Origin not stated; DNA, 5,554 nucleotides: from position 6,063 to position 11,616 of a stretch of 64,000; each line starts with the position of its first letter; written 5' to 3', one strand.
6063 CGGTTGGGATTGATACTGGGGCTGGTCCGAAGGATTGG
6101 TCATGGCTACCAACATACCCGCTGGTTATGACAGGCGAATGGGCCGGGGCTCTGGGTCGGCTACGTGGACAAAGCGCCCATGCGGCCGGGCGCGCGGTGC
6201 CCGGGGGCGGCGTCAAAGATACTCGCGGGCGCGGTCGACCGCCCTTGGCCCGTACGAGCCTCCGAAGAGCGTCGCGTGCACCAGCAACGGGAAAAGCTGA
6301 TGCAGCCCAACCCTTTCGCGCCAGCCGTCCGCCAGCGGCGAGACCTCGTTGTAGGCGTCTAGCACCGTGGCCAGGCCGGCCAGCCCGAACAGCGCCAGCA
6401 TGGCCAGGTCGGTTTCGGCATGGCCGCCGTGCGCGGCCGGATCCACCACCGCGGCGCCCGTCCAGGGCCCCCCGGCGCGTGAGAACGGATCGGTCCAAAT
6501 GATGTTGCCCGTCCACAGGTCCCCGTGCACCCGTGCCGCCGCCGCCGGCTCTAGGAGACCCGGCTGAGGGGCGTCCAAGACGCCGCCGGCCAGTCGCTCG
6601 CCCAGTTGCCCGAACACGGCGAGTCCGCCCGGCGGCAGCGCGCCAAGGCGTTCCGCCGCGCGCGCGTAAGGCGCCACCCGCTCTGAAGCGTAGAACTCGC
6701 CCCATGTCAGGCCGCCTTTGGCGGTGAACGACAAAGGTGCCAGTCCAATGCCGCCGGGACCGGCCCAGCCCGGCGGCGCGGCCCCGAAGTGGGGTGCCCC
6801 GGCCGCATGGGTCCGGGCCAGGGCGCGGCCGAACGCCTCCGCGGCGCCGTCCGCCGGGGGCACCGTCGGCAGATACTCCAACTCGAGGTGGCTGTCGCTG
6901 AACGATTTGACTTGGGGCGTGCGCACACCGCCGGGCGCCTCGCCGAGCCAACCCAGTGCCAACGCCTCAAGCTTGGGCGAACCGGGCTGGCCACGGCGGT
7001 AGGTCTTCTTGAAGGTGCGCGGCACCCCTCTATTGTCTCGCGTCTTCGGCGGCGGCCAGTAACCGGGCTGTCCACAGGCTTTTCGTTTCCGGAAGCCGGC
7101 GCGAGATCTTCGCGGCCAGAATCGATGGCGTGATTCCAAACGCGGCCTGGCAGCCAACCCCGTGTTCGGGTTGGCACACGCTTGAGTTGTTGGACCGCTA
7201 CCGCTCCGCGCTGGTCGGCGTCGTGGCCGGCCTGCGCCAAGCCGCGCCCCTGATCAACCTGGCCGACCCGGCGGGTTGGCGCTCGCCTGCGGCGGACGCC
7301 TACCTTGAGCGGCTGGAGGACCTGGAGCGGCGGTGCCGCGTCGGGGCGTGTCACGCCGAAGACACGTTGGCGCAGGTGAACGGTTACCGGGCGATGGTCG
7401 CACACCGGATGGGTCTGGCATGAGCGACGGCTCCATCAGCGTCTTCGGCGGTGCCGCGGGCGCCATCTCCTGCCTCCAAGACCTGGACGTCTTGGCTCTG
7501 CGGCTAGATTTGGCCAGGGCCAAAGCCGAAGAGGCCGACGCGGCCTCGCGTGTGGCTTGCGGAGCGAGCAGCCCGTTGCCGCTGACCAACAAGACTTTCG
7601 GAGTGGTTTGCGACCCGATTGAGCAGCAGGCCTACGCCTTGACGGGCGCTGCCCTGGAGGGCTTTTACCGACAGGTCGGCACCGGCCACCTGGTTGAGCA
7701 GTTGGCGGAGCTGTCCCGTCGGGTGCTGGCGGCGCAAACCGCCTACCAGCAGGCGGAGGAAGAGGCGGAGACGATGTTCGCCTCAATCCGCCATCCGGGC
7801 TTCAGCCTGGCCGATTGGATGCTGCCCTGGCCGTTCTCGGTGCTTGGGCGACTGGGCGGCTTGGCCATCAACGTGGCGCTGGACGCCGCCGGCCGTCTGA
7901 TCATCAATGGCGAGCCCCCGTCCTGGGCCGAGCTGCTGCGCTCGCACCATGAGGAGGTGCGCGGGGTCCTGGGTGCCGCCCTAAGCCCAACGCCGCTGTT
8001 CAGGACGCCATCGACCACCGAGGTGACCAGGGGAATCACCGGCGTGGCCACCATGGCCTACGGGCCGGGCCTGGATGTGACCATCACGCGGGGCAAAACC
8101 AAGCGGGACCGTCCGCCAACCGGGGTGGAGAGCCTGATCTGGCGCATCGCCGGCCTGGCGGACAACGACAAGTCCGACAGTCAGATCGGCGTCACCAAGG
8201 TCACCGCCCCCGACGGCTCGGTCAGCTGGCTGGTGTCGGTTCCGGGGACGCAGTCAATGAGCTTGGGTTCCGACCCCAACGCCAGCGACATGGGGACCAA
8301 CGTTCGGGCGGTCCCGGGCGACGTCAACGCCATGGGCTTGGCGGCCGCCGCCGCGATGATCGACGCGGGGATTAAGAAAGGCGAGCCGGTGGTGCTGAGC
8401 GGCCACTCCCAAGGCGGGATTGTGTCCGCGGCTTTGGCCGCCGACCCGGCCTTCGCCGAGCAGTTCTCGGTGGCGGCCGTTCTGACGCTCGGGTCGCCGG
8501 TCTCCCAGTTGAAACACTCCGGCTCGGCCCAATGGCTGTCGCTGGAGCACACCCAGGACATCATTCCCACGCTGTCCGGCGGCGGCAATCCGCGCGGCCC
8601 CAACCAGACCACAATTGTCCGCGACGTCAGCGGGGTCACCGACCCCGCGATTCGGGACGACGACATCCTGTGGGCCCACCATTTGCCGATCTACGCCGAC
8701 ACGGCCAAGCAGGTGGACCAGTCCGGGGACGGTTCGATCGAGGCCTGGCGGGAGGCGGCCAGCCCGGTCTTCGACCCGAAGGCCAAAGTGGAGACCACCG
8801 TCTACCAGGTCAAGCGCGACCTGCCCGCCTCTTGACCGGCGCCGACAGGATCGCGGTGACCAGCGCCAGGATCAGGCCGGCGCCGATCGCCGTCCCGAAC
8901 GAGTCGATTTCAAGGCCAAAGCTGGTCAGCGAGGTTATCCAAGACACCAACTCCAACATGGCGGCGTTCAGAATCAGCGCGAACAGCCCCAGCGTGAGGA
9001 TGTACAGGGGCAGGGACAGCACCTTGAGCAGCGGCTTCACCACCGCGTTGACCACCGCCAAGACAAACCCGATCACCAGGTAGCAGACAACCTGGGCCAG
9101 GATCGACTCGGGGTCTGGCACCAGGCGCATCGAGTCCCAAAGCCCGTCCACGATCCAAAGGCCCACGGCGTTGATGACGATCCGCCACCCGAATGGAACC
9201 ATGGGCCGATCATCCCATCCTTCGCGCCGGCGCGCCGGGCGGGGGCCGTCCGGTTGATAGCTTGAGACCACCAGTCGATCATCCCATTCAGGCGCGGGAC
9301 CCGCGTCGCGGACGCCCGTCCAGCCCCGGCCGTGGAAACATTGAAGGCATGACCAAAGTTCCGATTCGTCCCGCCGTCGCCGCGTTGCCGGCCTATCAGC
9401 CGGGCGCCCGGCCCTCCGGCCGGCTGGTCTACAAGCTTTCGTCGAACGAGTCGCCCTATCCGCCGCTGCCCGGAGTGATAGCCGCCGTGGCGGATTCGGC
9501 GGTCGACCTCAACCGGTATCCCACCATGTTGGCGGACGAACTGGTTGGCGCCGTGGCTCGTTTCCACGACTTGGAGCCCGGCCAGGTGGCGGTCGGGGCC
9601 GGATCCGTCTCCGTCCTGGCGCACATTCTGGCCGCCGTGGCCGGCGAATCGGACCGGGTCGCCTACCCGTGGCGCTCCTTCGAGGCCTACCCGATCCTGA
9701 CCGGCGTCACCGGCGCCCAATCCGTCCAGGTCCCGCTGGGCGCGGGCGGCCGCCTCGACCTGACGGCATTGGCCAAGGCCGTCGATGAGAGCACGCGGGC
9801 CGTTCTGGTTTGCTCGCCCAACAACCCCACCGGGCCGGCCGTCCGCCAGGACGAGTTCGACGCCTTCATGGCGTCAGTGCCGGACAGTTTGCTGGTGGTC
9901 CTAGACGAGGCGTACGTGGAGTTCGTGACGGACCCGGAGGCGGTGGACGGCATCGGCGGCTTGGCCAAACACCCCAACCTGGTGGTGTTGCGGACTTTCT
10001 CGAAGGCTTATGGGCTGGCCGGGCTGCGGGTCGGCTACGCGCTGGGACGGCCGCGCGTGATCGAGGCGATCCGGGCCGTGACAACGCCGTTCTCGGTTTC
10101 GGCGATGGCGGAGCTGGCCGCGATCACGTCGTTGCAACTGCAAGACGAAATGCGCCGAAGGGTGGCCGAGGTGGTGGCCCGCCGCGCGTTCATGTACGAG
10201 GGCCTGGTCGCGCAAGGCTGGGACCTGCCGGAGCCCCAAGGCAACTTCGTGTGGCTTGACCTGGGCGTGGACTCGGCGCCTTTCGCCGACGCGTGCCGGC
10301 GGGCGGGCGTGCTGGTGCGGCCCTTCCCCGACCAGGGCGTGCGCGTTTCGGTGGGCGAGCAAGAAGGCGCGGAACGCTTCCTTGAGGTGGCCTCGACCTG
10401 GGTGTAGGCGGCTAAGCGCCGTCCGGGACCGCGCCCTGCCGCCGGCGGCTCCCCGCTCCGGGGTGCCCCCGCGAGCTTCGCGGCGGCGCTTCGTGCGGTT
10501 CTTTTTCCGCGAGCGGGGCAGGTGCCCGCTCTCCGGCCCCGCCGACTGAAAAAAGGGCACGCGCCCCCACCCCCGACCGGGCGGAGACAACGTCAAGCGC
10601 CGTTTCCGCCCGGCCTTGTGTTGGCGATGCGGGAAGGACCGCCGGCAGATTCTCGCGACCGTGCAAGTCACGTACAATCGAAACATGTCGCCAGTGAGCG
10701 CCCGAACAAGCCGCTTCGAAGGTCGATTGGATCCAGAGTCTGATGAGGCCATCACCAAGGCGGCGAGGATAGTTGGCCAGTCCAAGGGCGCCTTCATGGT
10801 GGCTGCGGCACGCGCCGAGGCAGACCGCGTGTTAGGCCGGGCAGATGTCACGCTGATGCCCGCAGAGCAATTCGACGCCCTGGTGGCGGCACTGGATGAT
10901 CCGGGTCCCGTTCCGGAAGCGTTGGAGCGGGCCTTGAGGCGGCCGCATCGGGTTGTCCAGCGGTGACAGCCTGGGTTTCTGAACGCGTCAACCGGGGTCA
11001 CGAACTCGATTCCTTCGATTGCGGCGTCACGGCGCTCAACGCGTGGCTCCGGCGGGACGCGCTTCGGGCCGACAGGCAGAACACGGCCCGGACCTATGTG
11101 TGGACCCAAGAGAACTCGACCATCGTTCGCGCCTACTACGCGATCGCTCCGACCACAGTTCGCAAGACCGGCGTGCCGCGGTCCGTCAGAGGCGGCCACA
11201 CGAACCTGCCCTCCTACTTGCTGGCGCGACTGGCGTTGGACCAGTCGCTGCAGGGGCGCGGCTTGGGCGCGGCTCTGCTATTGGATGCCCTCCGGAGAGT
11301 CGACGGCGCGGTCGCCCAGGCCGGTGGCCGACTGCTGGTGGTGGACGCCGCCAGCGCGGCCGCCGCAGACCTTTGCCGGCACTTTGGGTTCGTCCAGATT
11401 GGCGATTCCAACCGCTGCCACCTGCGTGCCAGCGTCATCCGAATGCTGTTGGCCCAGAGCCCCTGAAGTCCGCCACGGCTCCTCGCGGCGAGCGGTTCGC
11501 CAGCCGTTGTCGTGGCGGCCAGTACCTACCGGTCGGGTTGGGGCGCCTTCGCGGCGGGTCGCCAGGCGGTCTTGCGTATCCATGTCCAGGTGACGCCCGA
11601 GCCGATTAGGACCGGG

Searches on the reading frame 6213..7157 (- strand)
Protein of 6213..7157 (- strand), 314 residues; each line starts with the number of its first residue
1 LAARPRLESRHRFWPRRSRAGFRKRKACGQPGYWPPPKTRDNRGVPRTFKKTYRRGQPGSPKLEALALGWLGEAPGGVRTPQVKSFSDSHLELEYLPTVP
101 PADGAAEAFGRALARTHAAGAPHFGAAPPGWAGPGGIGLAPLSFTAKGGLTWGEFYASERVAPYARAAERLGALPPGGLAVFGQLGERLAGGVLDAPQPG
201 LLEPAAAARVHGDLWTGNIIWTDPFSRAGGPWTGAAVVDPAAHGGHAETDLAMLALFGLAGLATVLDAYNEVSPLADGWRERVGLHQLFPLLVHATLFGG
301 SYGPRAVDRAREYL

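Call 70: search_protein_families(library=pfam, proteins=[window:6213-7157:-], max_evalue=0.001)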
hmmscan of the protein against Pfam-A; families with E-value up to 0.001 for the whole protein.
window:6213-7157:- (314 aa): 2 families
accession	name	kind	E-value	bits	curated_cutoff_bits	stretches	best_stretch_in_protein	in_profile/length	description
PF03881.20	Fructosamin_kin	-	1e-25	91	22.4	1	79-308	73-280/288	Fructosamine kinase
PF01636.29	APH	-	1.2e-06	28.9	23.2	1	100-271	91-227/239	Phosphotransferase enzyme family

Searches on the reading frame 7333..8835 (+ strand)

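Call 70: search_protein_families(library=pfam, proteins=[window:7333-8835:+], max_evalue=0.001)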
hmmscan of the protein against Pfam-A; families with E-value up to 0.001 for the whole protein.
window:7333-8835:+ (500 aa): 1 family
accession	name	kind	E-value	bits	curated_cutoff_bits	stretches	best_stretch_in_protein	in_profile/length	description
PF07819.20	PGAP1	-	2.8e-05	24.4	24.3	1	348-395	88-134/233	PGAP1-like alpha/beta domain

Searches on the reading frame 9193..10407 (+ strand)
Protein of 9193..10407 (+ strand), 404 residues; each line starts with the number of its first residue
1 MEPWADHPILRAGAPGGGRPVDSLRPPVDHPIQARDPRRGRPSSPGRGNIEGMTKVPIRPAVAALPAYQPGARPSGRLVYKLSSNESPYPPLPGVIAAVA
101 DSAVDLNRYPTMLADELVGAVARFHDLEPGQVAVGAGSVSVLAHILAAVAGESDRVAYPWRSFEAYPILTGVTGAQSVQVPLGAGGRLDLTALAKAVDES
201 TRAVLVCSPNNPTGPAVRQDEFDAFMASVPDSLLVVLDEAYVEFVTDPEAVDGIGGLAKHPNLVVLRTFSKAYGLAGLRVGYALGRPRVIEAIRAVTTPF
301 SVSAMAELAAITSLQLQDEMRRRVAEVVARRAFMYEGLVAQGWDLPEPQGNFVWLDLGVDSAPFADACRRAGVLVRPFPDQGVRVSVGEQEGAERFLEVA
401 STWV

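Call 70: search_protein_families(library=pfam, proteins=[window:9193-10407:+], max_evalue=0.001)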
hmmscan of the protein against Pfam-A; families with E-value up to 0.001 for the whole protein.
window:9193-10407:+ (404 aa): 1 family
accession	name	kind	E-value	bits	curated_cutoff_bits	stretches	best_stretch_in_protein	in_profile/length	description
PF00155.27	Aminotran_1_2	-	9.7e-53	180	19.7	1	80-398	4-359/361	Aminotransferase class I and II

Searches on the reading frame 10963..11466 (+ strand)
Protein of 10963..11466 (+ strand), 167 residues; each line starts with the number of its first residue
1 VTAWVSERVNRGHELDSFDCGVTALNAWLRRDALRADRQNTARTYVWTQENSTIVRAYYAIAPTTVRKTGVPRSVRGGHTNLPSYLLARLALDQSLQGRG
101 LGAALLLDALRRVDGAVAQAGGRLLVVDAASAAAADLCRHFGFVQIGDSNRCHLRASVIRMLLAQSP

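Call 70: search_protein_families(library=pfam, proteins=[window:10963-11466:+], max_evalue=0.001)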
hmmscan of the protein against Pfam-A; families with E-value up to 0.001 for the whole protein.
window:10963-11466:+ (167 aa): 2 families
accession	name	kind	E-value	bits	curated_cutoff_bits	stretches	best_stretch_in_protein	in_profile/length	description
PF13673.13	Acetyltransf_10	-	6.4e-05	23.4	23.6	1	87-149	54-113/128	Acetyltransferase (GNAT) domain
PF13508.13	Acetyltransf_7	-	7.7e-05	23.4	27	1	81-144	28-83/84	Acetyltransferase (GNAT) domain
